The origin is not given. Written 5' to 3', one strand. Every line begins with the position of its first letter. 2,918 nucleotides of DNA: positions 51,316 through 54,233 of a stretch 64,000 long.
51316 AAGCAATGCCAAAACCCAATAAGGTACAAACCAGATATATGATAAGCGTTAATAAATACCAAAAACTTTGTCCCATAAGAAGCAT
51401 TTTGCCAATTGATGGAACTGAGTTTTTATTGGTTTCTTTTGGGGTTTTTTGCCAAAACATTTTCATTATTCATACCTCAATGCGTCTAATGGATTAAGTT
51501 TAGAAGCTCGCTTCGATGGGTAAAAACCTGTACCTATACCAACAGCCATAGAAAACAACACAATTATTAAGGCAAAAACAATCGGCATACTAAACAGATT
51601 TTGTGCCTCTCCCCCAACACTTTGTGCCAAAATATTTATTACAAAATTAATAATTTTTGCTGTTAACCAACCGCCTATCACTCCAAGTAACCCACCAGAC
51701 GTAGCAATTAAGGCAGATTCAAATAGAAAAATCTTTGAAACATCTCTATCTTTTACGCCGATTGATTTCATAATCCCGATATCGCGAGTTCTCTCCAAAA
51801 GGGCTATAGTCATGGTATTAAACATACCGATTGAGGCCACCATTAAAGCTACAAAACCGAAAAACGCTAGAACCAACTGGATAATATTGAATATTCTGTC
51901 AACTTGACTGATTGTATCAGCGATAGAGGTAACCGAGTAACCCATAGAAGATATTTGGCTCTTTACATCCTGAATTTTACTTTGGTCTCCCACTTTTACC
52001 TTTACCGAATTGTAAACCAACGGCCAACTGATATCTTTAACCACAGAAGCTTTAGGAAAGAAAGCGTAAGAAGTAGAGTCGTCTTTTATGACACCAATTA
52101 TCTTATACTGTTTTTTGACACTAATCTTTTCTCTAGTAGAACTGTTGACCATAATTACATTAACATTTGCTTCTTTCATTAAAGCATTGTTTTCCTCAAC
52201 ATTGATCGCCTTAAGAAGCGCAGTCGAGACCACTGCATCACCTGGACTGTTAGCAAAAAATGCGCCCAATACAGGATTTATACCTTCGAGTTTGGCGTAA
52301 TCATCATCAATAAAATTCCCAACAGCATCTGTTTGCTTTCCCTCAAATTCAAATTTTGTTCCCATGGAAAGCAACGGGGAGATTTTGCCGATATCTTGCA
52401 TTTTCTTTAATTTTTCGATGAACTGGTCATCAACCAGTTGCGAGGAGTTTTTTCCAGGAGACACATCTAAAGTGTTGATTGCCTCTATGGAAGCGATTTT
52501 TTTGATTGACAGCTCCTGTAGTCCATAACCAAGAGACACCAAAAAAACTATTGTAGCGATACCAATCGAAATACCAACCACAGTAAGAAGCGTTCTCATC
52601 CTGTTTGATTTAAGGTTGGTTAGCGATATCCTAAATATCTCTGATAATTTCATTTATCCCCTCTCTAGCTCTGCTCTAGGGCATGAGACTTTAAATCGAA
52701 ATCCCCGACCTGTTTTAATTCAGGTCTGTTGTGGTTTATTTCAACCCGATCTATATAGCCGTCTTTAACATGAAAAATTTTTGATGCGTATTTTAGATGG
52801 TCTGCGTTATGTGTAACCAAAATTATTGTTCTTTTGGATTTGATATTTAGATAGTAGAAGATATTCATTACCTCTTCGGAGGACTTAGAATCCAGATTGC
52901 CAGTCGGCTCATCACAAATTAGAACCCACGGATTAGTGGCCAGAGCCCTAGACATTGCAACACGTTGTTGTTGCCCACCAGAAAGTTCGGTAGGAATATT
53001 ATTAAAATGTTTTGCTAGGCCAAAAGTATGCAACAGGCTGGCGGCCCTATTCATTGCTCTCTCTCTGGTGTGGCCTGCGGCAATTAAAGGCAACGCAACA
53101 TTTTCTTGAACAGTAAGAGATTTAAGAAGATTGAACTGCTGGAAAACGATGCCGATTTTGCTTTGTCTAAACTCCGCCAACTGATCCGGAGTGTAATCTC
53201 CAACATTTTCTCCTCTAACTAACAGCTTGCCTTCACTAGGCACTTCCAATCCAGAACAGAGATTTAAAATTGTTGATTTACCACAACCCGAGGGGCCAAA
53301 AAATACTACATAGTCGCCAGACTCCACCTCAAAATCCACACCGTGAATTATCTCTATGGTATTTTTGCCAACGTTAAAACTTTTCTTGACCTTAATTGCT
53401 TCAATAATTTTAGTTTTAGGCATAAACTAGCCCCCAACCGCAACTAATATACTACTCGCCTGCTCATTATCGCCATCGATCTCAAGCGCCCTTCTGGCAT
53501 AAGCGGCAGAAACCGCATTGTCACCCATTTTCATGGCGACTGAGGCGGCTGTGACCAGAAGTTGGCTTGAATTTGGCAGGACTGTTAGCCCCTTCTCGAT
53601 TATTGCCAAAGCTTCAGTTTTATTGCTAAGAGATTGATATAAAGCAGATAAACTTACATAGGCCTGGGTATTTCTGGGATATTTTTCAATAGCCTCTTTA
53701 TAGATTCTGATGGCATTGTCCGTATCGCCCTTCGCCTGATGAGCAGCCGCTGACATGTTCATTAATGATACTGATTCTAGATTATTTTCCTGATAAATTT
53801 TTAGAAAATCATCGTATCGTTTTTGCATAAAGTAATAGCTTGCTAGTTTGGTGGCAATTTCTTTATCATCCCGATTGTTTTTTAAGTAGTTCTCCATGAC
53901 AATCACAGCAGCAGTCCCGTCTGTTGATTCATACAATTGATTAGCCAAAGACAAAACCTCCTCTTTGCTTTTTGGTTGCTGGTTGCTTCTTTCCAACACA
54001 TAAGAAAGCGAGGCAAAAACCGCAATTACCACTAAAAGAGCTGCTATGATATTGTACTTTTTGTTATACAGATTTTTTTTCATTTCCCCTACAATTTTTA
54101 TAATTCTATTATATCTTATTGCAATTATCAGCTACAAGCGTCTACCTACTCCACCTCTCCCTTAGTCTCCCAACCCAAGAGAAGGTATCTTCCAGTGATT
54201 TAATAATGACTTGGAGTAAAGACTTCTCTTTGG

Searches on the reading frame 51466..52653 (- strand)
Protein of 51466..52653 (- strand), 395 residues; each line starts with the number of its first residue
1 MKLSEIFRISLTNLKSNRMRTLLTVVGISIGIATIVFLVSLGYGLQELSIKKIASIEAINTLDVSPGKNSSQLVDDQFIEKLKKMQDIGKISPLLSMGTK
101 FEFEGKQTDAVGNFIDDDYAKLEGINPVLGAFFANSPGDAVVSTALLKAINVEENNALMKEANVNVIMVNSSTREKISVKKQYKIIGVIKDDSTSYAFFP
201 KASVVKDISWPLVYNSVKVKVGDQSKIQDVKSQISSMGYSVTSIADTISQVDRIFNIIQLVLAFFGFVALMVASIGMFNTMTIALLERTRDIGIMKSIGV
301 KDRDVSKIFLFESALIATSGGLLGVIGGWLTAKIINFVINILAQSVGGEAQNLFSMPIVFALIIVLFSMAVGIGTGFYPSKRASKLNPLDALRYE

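Call 4: search_protein_families(library=pfam, proteins=[window:51466-52653:-], max_evalue=0.01)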
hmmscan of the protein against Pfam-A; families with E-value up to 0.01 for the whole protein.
window:51466-52653:- (395 aa): 2 families
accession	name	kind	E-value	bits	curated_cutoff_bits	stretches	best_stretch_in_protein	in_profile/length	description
PF02687.27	FtsX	-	1.7e-22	80.1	25.5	1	264-388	2-120/120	FtsX-like permease C-terminal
PF12704.14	MacB_PCD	-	5.2e-18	66.5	27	1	21-235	1-205/207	MacB-like periplasmic core domain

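Call 5: search_protein_families(library=ncbifam, proteins=[window:51466-52653:-], max_evalue=0.01)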
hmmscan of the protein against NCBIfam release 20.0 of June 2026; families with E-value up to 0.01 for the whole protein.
window:51466-52653:- (395 aa): 9 families
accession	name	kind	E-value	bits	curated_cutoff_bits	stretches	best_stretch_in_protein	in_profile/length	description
NF007826.0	PRK10535.1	equivalog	6.3e-31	107.3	966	1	4-393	255-646/648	macrolide ABC transporter ATP-binding protein/permease MacB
TIGR02212.1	lolCE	equivalog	7.5e-22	77.8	362.45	1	19-395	22-411/411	lipoprotein-releasing ABC transporter permease subunit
TIGR03434.1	ADOP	subfamily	2.8e-21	75.3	622.3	1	180-395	590-803/803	ADOP family duplicated permease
NF008357.0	PRK11146.1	exception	4e-14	52.3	439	1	21-391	24-410/414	lipoprotein-releasing ABC transporter permease subunit LolE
NF038347.1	FtsX_Gpos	exception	3.1e-12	46.5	225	1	214-374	121-283/296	permease-like cell division protein FtsX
NF038346.1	FtsX_actino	exception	3.3e-12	46.4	250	1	198-372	116-292/308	permease-like cell division protein FtsX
NF008076.0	PRK10814.1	exception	8.3e-12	44.8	473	1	18-395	24-399/399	lipoprotein-releasing ABC transporter permease subunit LolC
TIGR02213.1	lolE_release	exception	5.7e-11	41.9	540.35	1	22-391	25-407/411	lipoprotein-releasing ABC transporter permease subunit LolE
TIGR00439.2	FtsX_Gneg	equivalog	6.2e-09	35.5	255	1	223-375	129-282/292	permease-like cell division protein FtsX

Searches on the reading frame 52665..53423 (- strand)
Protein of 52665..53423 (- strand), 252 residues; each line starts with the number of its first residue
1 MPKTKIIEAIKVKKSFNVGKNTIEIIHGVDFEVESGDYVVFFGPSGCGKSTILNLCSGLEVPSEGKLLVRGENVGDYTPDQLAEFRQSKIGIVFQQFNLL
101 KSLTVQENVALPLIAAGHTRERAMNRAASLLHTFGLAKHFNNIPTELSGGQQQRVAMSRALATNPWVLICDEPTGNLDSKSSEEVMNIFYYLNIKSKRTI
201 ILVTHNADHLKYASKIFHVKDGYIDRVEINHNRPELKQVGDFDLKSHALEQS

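Call 4: search_protein_families(library=pfam, proteins=[window:52665-53423:-], max_evalue=0.01)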
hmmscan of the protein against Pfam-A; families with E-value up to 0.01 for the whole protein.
window:52665-53423:- (252 aa): 6 families
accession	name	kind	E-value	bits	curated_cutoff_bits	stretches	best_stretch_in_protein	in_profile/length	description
PF00005.33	ABC_tran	-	1.6e-32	113.4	25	1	27-174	2-136/137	ABC transporter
PF02463.25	SMC_N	-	0.00016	21.6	40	1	42-220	30-212/220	RecF/RecN/SMC N terminal domain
PF13304.12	AAA_21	-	0.00036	21.1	27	0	156-206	247-299/304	AAA domain, putative AbiEii toxin, Type IV TA system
PF03193.22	RsgA_GTPase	-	0.0013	19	30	1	22-57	93-127/174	RsgA GTPase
PF13555.12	AAA_29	-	0.0043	17.2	27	1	27-54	13-40/61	P-loop containing region of AAA domain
PF13476.12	AAA_23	-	0.0071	17.4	27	0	30-54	14-37/201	AAA domain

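Call 5: search_protein_families(library=ncbifam, proteins=[window:52665-53423:-], max_evalue=0.01)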
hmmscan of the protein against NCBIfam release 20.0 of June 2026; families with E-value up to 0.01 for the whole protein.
window:52665-53423:- (252 aa): 191 families (the best 25 are shown)
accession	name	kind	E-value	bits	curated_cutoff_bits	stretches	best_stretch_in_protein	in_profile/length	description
TIGR02211.1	LolD_lipo_ex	equivalog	6.7e-60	202.3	307.75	1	6-224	1-219/221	lipoprotein-releasing ABC transporter ATP-binding protein LolD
TIGR02673.1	FtsE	equivalog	4.4e-57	193.2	264.85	1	6-218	1-209/214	cell division ATP-binding protein FtsE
NF007826.0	PRK10535.1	equivalog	2.1e-56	191.5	966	1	4-236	2-233/648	macrolide ABC transporter ATP-binding protein/permease MacB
NF038007.1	ABC_ATP_DarD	equivalog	6.1e-54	182.8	375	1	11-223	6-217/218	darobactin export ABC transporter ATP-binding protein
TIGR02982.1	heterocyst_DevA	subfamily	1.3e-52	178.5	295.8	1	8-224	3-219/220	ABC exporter ATP-binding subunit, DevA family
NF007879.0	PRK10584.1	equivalog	8.3e-52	176.2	336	1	1-223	1-223/228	putative ABC transporter ATP-binding protein YbbA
TIGR03608.1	L_ocin_972_ABC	subfamily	8.9e-52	175.5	254.85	1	20-216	8-203/206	putative bacteriocin export ABC transporter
TIGR01186.1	proV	subfamily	2.1e-48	165.3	326.6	1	26-227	9-211/363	betaine/proline/choline family ABC transporter ATP-binding protein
TIGR03265.1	PhnT2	equivalog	3.2e-48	164.8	457.7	1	8-228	6-217/353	putative 2-aminoethylphosphonate ABC transporter ATP-binding protein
NF008639.0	PRK11629.1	equivalog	1.1e-47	162.4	360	1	5-225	5-225/234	lipoprotein-releasing ABC transporter ATP-binding protein LolD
TIGR02314.1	ABC_MetN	equivalog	4.9e-47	160.6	499.7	1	7-214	2-208/343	methionine ABC transporter ATP-binding protein MetN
TIGR02315.1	ABC_phnC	equivalog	1.1e-46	159.2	266.1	1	7-224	2-224/243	phosphonate ABC transporter ATP-binding protein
NF040933.2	ABC_arch_GlcV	equivalog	4.4e-46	157.4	450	1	8-228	4-224/357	glucose ABC transporter ATP-binding protein GlcV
NF007027.0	PRK09493.1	equivalog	4.8e-45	153.8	379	1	7-224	2-214/240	glutamine ABC transporter ATP-binding protein GlnQ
TIGR00968.1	3a0106s01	subfamily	6.7e-44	150.2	342.75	1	12-229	6-214/237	sulfate ABC transporter ATP-binding protein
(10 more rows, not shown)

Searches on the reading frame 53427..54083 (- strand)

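Call 4: search_protein_families(library=pfam, proteins=[window:53427-54083:-], max_evalue=0.01)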
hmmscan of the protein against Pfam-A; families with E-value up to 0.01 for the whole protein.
window:53427-54083:- (218 aa): 24 families
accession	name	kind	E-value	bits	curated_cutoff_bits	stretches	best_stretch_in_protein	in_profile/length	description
PF13428.12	TPR_14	-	4.8e-12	45.7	23.5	1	112-145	8-41/44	Tetratricopeptide repeat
PF13432.12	TPR_16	-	8.1e-12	45.8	32.7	1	113-164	5-56/65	Tetratricopeptide repeat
PF14559.12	TPR_19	-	4.8e-11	43.3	25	1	117-174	3-60/68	Tetratricopeptide repeat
PF07719.23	TPR_2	-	4.9e-11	42.3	27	1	112-138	8-34/34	Tetratricopeptide repeat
PF13181.12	TPR_8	-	5.9e-10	38.9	25.7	0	107-133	3-29/34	Tetratricopeptide repeat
PF13374.12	TPR_10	-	5.1e-08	33.1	27.5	0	108-135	5-32/42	Tetratricopeptide repeat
PF13424.12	TPR_12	-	5.6e-08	33.3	30.1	1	107-169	5-75/77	Tetratricopeptide repeat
PF13431.12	TPR_17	-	3.4e-07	30.5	24.4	1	128-159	2-33/34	Tetratricopeptide repeat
PF00515.34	TPR_1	-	8.7e-07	28.9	27.8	0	112-138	8-34/34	Tetratricopeptide repeat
PF13429.12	TPR_15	-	1.4e-05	25.1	26.2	0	39-141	92-182/280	Tetratricopeptide repeat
PF13176.12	TPR_7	-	4.3e-05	23.7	27.9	0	112-134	6-28/36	Tetratricopeptide repeat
PF12895.13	ANAPC3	-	4.5e-05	24.1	27.2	0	98-164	19-81/82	Anaphase-promoting complex, cyclosome, subunit 3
PF23914.1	TPR_CcmH_CycH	-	9.1e-05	22.8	42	1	132-211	43-125/158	Cytochrome c-type biogenesis protein H TPR domain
PF13174.12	TPR_6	-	0.00012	22.9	26.3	1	112-137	7-32/33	Tetratricopeptide repeat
PF13371.12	TPR_9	-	0.00029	21.2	35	0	146-212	2-68/73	Tetratricopeptide repeat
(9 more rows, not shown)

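Call 5: search_protein_families(library=ncbifam, proteins=[window:53427-54083:-], max_evalue=0.01)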
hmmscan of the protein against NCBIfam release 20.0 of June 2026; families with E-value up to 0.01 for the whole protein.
window:53427-54083:- (218 aa): 18 families
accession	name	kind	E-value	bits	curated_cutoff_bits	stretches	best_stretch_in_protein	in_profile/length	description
TIGR02917.1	PEP_TPR_lipo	equivalog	2.8e-15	55.3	312.2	2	112-212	574-674/899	XrtA/PEP-CTERM system TPR-repeat protein PrsT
NF040959.1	MamA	equivalog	1.7e-08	34.1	200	1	111-208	43-140/204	magnetosome protein MamA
NF033920.0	C39_PA2778_fam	equivalog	4.1e-08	33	150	1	111-202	162-253/255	PA2778 family cysteine peptidase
TIGR02521.1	type_IV_pilW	equivalog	2.7e-07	30.4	154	1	112-175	38-101/234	type IV pilus biogenesis/stability protein PilW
NF002725.1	PRK02603.1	equivalog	8.2e-06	25.9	143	1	88-157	56-124/173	photosystem I assembly protein Ycf3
NF007302.0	PRK09782.1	equivalog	1.5e-05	23.2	1223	1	33-201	506-670/990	phage receptor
NF033762.1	social_mot_Tgl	equivalog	1.7e-05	24.3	225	1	114-187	40-114/252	social motility TPR repeat lipoprotein Tgl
TIGR02552.1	LcrH_SycD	equivalog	2e-05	24.3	104.8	1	138-211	51-124/136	SycD/LcrH family type III secretion system chaperone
NF033758.1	gliding_GltE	equivalog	6.6e-05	22.1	225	1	109-212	91-193/411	adventurous gliding motility TPR repeat lipoprotein GltE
NF008757.0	PRK11788.1-5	equivalog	9.5e-05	21.7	363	1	101-193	210-303/388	lipopolysaccharide assembly protein LapB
NF007692.0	PRK10370.1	equivalog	0.0002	21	306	1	12-99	18-106/206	heme lyase NrfEFG subunit NrfG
NF047371.1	FlcA_CTERM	equivalog_domain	0.00021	19.9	300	1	116-202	450-536/646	periplasmic flagellar collar protein FlcA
TIGR03939.1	PGA_TPR_OMP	equivalog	0.00022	19.6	366.65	1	94-209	73-190/800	poly-beta-1,6 N-acetyl-D-glucosamine export porin PgaA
NF047936.1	antiphage_GapS6b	subfamily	0.00027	18.9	850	1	88-162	458-535/1089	GapS6b family protein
TIGR02795.1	tol_pal_ybgF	equivalog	0.00037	21.1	90.1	1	87-141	59-112/119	tol-pal system protein YbgF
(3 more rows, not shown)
